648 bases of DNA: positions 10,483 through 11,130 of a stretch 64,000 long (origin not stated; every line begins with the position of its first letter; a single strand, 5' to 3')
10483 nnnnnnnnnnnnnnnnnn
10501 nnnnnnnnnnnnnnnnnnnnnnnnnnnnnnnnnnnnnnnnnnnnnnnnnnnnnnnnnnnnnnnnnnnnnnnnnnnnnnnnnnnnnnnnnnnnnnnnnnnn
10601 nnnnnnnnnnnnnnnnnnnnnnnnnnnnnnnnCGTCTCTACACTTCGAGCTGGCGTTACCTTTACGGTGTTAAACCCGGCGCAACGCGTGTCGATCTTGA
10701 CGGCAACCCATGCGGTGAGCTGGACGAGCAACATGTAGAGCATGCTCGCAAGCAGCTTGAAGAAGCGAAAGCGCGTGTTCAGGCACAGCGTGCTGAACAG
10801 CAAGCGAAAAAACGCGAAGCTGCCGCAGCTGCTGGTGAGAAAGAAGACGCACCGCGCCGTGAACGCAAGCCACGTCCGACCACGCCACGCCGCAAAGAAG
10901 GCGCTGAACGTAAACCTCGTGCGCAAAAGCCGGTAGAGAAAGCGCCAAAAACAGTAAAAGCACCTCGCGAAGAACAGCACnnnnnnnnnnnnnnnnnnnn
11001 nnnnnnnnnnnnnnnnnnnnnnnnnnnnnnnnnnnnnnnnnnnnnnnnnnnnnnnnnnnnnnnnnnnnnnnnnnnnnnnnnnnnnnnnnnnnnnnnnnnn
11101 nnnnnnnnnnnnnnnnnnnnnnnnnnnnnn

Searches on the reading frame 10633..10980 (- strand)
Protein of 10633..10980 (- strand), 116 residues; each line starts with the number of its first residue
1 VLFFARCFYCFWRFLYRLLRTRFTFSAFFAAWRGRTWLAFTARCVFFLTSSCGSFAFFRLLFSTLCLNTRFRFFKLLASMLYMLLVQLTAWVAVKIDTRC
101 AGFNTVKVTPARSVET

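Call 3: search_protein_families(library=pfam, proteins=[window:10633-10980:-, window:10673-10963:-], max_evalue=1)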
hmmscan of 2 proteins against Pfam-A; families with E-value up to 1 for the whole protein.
window:10633-10980:- (116 aa): 0 families

window:10673-10963:- (97 aa): 0 families

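Call 30: list_cluster_members(proteins=[window:10633-10980:-, window:10673-10963:-, window:10742-10933:+, window:10782-10997:-])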
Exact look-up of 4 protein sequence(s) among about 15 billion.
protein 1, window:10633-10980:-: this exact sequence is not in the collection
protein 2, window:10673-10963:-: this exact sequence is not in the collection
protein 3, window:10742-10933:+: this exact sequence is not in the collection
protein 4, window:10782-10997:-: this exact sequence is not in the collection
